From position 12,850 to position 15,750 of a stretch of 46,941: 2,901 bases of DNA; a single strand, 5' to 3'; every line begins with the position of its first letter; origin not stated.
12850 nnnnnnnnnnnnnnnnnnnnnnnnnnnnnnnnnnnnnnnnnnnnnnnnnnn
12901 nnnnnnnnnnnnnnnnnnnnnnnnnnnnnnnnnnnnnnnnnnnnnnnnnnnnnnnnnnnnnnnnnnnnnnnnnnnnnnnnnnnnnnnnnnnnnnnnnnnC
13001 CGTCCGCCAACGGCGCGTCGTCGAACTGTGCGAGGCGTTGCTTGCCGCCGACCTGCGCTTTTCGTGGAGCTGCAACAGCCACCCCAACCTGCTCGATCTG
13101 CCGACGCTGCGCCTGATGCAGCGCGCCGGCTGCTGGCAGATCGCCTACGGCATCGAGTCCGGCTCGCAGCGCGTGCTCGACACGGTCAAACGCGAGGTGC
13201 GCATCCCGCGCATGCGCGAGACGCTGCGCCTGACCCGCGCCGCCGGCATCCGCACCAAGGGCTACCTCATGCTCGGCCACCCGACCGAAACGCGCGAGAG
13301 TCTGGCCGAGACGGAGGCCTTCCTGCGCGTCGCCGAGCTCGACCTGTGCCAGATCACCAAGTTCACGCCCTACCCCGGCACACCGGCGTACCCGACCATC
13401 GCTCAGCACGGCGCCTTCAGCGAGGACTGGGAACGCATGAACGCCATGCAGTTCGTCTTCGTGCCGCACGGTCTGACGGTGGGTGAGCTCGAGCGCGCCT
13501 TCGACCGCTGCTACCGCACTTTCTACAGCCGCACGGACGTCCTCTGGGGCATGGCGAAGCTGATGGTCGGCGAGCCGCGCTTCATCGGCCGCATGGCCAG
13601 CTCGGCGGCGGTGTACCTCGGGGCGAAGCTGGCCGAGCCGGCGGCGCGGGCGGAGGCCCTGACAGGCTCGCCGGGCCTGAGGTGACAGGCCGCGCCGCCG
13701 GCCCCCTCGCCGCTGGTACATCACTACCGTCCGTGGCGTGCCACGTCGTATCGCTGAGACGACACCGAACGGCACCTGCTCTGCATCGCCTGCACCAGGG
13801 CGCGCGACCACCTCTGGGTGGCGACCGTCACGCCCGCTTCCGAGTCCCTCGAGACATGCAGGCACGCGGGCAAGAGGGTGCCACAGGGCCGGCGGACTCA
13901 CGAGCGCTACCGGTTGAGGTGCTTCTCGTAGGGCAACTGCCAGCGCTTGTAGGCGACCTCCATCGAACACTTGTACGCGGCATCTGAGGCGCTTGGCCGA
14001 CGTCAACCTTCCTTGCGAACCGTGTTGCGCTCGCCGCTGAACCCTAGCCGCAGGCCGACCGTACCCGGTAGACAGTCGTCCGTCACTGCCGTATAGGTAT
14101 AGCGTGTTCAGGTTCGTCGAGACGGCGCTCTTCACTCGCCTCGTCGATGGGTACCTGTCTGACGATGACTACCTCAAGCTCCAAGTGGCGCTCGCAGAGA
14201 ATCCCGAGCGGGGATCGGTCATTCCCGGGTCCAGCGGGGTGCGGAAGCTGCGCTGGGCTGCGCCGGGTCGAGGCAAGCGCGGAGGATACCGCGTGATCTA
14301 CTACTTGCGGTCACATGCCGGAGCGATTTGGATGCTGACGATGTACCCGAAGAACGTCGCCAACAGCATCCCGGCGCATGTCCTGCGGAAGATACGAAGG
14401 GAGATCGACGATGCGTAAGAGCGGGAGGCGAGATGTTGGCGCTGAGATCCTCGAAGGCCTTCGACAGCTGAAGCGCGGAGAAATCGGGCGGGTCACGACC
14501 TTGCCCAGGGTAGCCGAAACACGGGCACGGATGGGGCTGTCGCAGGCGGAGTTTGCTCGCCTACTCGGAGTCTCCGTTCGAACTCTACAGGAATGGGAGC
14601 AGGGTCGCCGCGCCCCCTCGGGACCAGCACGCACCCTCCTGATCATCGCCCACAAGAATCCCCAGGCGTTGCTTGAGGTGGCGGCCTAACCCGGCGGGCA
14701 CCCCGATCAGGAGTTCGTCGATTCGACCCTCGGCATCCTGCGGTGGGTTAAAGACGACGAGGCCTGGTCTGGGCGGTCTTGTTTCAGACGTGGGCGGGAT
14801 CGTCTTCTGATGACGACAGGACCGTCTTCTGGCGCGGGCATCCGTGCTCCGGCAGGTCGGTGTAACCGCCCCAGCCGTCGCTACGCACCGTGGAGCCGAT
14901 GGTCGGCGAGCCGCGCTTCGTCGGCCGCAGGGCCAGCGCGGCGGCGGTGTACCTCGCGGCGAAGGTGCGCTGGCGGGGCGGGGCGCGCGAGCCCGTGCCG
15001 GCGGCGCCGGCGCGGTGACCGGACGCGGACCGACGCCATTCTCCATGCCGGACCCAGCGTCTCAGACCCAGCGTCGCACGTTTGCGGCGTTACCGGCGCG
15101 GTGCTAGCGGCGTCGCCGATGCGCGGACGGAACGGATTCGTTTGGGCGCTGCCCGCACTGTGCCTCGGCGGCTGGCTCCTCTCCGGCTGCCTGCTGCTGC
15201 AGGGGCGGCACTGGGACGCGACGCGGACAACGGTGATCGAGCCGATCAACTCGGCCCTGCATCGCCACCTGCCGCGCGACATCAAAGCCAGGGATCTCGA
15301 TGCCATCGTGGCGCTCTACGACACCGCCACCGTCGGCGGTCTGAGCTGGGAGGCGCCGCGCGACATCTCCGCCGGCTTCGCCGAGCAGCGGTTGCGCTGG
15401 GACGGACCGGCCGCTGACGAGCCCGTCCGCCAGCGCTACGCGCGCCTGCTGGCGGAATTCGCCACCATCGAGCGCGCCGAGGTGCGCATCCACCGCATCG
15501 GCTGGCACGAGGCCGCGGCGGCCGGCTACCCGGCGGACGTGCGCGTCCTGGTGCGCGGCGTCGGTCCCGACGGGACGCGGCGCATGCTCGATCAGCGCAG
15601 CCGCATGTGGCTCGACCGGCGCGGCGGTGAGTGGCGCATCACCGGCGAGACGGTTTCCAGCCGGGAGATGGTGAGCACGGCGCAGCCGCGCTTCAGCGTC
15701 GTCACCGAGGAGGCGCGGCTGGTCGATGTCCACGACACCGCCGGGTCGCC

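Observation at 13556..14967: Low-GC toxin-antitoxin island inserted at the radical SAM 3' end, flanked by a duplicated (relic) copy of that 3' end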

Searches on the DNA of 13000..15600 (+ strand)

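Call 19: search_rna_families(source=window, start=13000, end=15600, threshold=evalue, max_evalue=1)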
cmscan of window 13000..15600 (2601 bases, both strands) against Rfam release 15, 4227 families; matches with E-value up to 1: 1.
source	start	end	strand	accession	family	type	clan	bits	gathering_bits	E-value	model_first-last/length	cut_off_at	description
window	14501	14640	+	RF02158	NPPA-AS1_3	Gene; lncRNA;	-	18.1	55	0.46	1-108/108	no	NPPA antisense RNA 1 conserved region 3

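Call 42: search_dna_similar(query=window:13631-14897:+, collection=plasmids, mode=distant, max_rows=10)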
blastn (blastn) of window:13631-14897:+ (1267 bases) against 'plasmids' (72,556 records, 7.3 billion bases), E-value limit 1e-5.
No match.

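Call 60: search_dna_similar(query=window:14104-14689:+, collection=plasmids, mode=distant, max_rows=8)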
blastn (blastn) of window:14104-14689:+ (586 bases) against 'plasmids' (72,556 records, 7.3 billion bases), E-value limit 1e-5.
No match.

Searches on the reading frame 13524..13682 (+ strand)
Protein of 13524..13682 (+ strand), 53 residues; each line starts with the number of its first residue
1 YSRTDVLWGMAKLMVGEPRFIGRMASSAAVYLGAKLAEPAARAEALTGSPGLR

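Call 54: find_related_loci(query=window:13524-13682:+, collection=viral_contigs, flank=5000)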
Query seq(53 aa) (53 aa) in viral_contigs; peptide patterns used: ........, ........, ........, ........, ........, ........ (x = any residue, [..] = any of these).
92 stretches matched a pattern, but none encodes a relative of the query by tblastn (E <= 1e-3).

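Call 56: find_related_loci(query=window:13524-13682:+, collection=metagenome_contigs, flank=10000)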
Query seq(53 aa) (53 aa) in metagenome_contigs; peptide patterns used: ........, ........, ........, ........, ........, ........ (x = any residue, [..] = any of these).
600 stretches matched a pattern (row limit reached: there are more); 1 encode a relative of the query (tblastn E <= 1e-3); 1 distinct loci.
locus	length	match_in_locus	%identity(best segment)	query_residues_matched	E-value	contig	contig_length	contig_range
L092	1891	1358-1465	83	1-36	1e-18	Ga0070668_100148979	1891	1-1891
